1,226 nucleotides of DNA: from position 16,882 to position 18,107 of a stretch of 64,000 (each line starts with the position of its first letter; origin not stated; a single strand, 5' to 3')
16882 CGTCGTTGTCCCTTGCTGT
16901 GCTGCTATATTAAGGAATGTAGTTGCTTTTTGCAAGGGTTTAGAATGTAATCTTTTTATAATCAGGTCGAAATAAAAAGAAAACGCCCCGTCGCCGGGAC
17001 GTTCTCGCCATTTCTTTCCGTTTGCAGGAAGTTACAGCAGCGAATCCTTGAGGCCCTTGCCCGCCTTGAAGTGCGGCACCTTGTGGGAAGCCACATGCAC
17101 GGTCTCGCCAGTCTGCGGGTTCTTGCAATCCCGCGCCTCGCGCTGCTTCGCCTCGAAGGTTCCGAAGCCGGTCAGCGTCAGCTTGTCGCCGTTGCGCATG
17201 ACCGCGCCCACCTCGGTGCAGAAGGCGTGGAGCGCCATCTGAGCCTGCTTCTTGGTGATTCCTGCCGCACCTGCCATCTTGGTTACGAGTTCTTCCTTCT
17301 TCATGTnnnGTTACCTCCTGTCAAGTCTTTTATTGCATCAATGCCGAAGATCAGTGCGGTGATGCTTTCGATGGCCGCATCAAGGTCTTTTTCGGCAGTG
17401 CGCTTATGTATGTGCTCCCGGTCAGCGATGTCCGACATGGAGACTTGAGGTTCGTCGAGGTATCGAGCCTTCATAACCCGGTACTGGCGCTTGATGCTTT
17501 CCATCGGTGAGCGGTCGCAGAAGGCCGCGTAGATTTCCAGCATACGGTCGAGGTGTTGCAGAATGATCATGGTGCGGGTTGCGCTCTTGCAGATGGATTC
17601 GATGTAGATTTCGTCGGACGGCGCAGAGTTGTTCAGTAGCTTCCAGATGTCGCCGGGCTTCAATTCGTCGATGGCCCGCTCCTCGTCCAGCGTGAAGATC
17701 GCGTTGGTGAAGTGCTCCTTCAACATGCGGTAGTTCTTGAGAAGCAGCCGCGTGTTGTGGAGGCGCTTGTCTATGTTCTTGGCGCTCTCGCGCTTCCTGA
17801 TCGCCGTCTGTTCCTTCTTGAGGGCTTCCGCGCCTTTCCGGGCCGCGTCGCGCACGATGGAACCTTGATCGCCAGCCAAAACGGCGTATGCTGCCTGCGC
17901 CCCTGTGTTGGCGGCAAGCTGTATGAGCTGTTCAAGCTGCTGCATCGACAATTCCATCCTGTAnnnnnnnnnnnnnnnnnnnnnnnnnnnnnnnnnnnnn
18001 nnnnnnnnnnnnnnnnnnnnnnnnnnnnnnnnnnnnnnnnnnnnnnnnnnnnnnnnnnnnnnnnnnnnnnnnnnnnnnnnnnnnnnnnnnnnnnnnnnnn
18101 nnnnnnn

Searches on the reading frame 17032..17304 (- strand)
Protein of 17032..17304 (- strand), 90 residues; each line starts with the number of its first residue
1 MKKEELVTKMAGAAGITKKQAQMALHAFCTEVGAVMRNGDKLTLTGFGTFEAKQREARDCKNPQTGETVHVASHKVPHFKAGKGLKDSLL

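Call 67: find_related_loci(query=window:17032-17304:-, collection=viral_contigs, flank=2500)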
Query window:17032-17304:- (90 aa) in viral_contigs; peptide patterns used: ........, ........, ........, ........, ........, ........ (x = any residue, [..] = any of these).
24 stretches matched a pattern; 4 encode a relative of the query (tblastn E <= 1e-3); 4 distinct loci.
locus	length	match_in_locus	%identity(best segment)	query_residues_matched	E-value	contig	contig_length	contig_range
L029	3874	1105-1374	83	1-90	1e-49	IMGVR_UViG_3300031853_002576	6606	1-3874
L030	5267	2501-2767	48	1-89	2e-25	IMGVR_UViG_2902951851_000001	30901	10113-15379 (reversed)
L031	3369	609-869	38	1-87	5e-17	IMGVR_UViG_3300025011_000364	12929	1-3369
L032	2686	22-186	49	35-89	9e-16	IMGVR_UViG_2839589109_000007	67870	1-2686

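Call 89: search_protein_families(library=pfam, proteins=[window:17035-17304:-], max_evalue=1)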
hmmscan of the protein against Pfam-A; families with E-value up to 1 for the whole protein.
window:17035-17304:- (90 aa): 4 families
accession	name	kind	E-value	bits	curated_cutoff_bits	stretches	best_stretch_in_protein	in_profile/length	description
PF00216.26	Bac_DNA_binding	-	2.9e-28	98.4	22.4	1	1-89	1-89/90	Bacterial DNA-binding protein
PF18291.6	HU-HIG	-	0.0012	19.3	26.2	1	3-87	34-116/125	HU domain fused to wHTH, Ig, or Glycine-rich motif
PF18289.6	HU-CCDC81_euk_2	-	0.01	16.3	26.1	1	10-56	10-58/75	CCDC81 eukaryotic HU domain 2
PF18175.6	HU-CCDC81_bac_2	-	0.013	15.8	35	1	6-53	3-50/70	CCDC81-like prokaryotic HU domain 2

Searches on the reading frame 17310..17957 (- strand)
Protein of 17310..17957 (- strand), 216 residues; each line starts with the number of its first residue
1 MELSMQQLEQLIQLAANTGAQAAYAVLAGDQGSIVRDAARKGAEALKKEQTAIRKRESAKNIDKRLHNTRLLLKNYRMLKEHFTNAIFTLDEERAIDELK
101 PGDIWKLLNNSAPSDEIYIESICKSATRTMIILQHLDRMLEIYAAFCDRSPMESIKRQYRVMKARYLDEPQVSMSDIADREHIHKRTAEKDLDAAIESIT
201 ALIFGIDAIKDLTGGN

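Call 89: search_protein_families(library=pfam, proteins=[window:17310-17957:-], max_evalue=1)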
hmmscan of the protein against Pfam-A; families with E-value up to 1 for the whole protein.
window:17310-17957:- (216 aa): 1 family
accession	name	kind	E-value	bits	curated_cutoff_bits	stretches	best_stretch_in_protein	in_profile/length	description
PF05227.19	CHASE3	-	0.011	16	28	1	5-56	83-134/138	CHASE3 domain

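Call 115: find_related_loci(query=window:17310-17957:-, collection=viral_contigs, flank=1500)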
Query window:17310-17957:- (216 aa) in viral_contigs; peptide patterns used: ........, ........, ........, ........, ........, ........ (x = any residue, [..] = any of these).
21 stretches matched a pattern; 3 encode a relative of the query (tblastn E <= 1e-3); 3 distinct loci.
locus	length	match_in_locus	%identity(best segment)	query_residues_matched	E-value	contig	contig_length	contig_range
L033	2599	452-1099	97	1-216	2e-147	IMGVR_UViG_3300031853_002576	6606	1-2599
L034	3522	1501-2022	41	34-209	4e-39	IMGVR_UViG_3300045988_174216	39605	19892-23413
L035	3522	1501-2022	41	34-209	4e-39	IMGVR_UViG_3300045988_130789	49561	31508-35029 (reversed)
